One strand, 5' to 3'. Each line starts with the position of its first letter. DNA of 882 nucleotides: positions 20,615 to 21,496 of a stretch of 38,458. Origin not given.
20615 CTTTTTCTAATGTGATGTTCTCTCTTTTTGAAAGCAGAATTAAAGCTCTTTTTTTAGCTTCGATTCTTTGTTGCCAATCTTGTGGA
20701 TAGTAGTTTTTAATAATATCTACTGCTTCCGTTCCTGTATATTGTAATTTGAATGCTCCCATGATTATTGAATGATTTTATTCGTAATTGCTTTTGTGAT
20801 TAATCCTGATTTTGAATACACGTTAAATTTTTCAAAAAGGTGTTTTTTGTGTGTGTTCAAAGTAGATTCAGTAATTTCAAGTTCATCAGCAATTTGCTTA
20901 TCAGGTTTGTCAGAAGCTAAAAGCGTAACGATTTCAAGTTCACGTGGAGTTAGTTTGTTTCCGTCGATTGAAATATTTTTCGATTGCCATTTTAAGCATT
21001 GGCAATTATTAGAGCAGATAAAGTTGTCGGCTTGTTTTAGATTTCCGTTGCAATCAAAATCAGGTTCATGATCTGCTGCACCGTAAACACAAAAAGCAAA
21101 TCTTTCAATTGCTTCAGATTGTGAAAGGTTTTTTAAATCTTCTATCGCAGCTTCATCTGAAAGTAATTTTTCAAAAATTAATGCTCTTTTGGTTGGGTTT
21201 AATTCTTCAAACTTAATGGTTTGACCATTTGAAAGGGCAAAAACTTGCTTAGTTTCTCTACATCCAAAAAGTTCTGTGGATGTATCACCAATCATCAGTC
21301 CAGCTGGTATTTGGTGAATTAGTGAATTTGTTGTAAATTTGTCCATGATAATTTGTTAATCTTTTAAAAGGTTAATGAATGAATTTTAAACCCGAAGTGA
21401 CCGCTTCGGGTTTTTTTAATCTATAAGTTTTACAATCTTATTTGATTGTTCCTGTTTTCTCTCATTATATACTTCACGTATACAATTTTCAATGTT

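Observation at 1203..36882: Invariant 11-mer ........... occurs six times, always intergenic and co-oriented with the genes, three times exactly 29 nt before an ATG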

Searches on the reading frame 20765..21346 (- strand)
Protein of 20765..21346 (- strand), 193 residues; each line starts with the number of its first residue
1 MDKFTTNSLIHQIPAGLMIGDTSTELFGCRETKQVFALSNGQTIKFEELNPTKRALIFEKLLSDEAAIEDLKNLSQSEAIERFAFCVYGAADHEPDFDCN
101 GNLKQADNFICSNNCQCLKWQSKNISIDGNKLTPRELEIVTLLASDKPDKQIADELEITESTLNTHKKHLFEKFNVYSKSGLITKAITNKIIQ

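Call 14: search_protein_families(library=pfam, proteins=[window:20765-21346:-], max_evalue=0.01)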
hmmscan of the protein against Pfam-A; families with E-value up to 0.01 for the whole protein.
window:20765-21346:- (193 aa): 2 families
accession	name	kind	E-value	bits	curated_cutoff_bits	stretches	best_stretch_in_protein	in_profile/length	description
PF00196.25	GerE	-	1.5e-15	57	23.5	1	131-185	2-56/57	Bacterial regulatory proteins, luxR family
PF08281.18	Sigma70_r4_2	-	0.0016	18.5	25.7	1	130-166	9-46/54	Sigma-70, region 4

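Call 52: search_solved_structures(query=window:20765-21346:-, max_evalue=1, show_alignments=2)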
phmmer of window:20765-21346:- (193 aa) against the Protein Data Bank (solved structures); distinct sequences matched with E-value up to 1: 37.
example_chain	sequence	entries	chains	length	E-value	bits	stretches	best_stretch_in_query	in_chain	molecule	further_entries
1je8_A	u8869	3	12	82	1.5e-09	41.1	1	126-179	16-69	Nitrate/Nitrite Response Regulator Protein NARL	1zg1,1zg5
8u3b_G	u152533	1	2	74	2.7e-09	40.2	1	128-179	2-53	Nitrate/nitrite response regulator protein NarL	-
1a04_A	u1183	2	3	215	5.8e-09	39.2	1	126-179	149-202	NITRATE/NITRITE RESPONSE REGULATOR PROTEIN NARL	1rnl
1fse_A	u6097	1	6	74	1.9e-05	27.7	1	132-185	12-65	GERE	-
4wt0_B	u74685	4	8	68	1.9e-05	27.7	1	131-180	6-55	Response regulator receiver domain protein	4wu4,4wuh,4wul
8a5r_AAA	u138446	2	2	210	2.4e-05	27.4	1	131-187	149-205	Light-activated DNA-binding protein EL222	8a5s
4wsz_A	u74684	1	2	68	2.4e-05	27.3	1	131-180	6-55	Response regulator receiver domain protein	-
3kln_A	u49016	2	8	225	3.8e-05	26.7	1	130-180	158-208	Transcriptional regulator, LuxR family | Transcriptional regulator VpsT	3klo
3p7n_A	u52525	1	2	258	4.1e-05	26.6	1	131-187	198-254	Sensor histidine kinase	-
5hev_A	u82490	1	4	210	0.00011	25.2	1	121-180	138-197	Response regulator protein VraR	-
4yn8_A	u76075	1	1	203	0.00017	24.6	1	126-191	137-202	Response regulator ChrA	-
4ldz_A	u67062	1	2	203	0.00041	23.3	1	125-185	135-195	Transcriptional regulatory protein DesR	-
7ve4_A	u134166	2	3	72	0.00043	23.3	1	131-193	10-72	DNA-binding response regulator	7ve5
2rnj_A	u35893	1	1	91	0.00081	22.4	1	131-193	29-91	Response regulator protein vraR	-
1yio_A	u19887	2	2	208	0.0011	22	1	130-183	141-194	response regulatory protein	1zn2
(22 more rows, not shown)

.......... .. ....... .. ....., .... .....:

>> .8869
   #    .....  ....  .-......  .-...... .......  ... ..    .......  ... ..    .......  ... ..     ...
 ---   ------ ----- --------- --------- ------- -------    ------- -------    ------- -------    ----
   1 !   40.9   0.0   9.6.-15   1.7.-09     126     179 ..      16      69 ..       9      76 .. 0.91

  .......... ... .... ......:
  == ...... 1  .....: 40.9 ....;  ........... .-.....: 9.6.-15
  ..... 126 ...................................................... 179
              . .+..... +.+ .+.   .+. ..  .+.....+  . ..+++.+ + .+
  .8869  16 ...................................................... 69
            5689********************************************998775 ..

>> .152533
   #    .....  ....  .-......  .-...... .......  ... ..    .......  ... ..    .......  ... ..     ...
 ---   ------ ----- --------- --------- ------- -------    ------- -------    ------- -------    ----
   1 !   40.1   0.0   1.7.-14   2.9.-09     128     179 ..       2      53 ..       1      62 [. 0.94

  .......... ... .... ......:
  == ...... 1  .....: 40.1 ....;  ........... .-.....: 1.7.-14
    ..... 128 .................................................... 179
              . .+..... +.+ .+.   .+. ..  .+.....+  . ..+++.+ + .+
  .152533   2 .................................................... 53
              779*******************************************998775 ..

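Call 53: search_protein_families(library=ncbifam, proteins=[window:20765-21346:-], max_evalue=0.01)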
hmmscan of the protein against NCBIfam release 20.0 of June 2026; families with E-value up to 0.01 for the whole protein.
window:20765-21346:- (193 aa): 19 families
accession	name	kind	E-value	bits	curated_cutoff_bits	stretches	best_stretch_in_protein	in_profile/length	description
NF007935.0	PRK10651.1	equivalog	1.4e-11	44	250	1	116-179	140-203/216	two-component system response regulator NarL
NF052445.1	RespRegMctR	equivalog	1.6e-11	44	300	1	128-191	141-204/205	two-component system response regulator MctR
NF003420.0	PRK04841.1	equivalog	5.3e-07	28.1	537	1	131-186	838-893/903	HTH-type transcriptional regulator MalT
NF011896.0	PRK15369.1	equivalog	5.7e-07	29.3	242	1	121-187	139-205/211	two component system response regulator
NF007708.0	PRK10403.1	equivalog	4.8e-06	26.2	343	1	132-179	154-201/215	nitrate/nitrite response regulator protein NarP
NF052366.1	photon_PedR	equivalog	7.2e-06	26.1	120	1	131-187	2-58/74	photosynthetic electron transport-dependent transcriptional regulator PedR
NF007505.1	PRK10100.1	equivalog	9.1e-06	25.5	250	1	125-180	138-193/204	biofilm master transcriptional regulator CsgD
NF047785.1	respo_reg_MadR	equivalog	1.2e-05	24.8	300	1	128-186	145-203/209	MadR family response regulator transcription factor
TIGR03020.2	EpsA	equivalog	1.3e-05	24.9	170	1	129-187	188-246/247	XrtB/PEP-CTERM-associated transcriptional regulator EpsA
NF041232.1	BagY_FevT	exception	1.3e-05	24.2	700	1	128-189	293-354/367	LuxR family transcriptional regulator BagY/FevT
NF041830.1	RR_TF_ErdR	exception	1.8e-05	24.6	390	1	120-179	139-198/213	response regulator transcription factor ErdR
NF007403.0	PRK09935.1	equivalog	2e-05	24.3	271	1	126-189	144-207/210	fimbria biosynthesis transcriptional regulator FimZ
NF040749.1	tetrathio_RR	equivalog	2.4e-05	24.1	290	1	120-185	122-187/191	tetrathionate respiration response regulator TtrR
NF007561.1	PRK10188.1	equivalog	5.8e-05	22.5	350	1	128-187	176-235/240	quorum-sensing transcriptional regulator SdiA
NF007018.1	PRK09483.1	equivalog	7e-05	22.6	280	1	130-192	147-209/217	UvrY/SirA/GacA family response regulator transcription factor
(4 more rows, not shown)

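Call 85: search_dna_similar(query=window:20765-21346:-, collection=phages, mode=protein, max_rows=40, max_evalue=0.001)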
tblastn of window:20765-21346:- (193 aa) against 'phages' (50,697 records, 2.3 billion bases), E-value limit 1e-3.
Records with a match: 24; places in all: 24; records where one place covers at least 80% of the query: 13.
Best place of each record, by identity: <60% 24.
By first word of the organism name: Cellulophaga 9; Bacteriophage 8; Polaribacter 2; Microcystis 2; Caudoviricetes 2; Staphylococcus 1.
By host as written in the record: - 10; Cellulophaga sp. HaHaR_3_176 9; Polaribacter sp. AHE13PA 2; Microcystis sp. 2; Staphylococcus aureus 1.
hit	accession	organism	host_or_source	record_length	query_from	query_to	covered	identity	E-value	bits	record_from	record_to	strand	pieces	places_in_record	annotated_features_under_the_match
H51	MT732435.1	Cellulophaga phage Ingeline_1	Cellulophaga sp. HaHaR_3_176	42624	10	193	95%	44.9%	7e-44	160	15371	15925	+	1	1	LuxR family transcriptional regulator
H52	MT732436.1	Cellulophaga phage Ingeline_2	Cellulophaga sp. HaHaR_3_176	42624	10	193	95%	44.9%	7e-44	160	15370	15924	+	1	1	LuxR family transcriptional regulator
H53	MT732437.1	Cellulophaga phage Ingeline_3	Cellulophaga sp. HaHaR_3_176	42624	10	193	95%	44.9%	7e-44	160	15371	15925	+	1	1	LuxR family transcriptional regulator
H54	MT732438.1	Cellulophaga phage Ingeline_4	Cellulophaga sp. HaHaR_3_176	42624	10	193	95%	44.9%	7e-44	160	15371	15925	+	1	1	LuxR family transcriptional regulator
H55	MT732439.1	Cellulophaga phage Ingeline_5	Cellulophaga sp. HaHaR_3_176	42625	10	193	95%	44.9%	7e-44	160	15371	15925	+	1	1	LuxR family transcriptional regulator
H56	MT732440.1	Cellulophaga phage Ingeline_6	Cellulophaga sp. HaHaR_3_176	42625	10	193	95%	44.9%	7e-44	160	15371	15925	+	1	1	LuxR family transcriptional regulator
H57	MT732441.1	Cellulophaga phage Ingeline_7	Cellulophaga sp. HaHaR_3_176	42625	10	193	95%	44.9%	7e-44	160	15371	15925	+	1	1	LuxR family transcriptional regulator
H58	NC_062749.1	Cellulophaga phage Ingeline_1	Cellulophaga sp. HaHaR_3_176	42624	10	193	95%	44.9%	7e-44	160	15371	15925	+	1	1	transcriptional regulator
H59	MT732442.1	Cellulophaga phage Ingeline_8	Cellulophaga sp. HaHaR_3_176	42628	10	193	95%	44.9%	7e-44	160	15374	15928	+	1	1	LuxR family transcriptional regulator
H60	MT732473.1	Polaribacter phage Leef_1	Polaribacter sp. AHE13PA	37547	15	192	92%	31.7%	2e-20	94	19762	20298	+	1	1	LuxR family transcriptional regulator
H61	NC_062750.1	Polaribacter phage Leef_1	Polaribacter sp. AHE13PA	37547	15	192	92%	31.7%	2e-20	94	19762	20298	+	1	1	LuxR family transcriptional regulator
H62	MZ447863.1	Microcystis phage Mea-Yong924-1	Microcystis sp.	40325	13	191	93%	27.6%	7e-11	66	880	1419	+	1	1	response regulatory protein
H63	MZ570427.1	Microcystis phage Mae-Yong924-2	Microcystis sp.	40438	13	191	93%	27.6%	7e-11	66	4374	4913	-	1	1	bacterial regulatory protein, luxR family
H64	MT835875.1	Bacteriophage sp.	human fecal samples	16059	48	178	68%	27.8%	1e-3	45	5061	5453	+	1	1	record has no annotation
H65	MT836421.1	Bacteriophage sp.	human fecal samples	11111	110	187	40%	39.2%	2e-4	47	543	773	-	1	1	record has no annotation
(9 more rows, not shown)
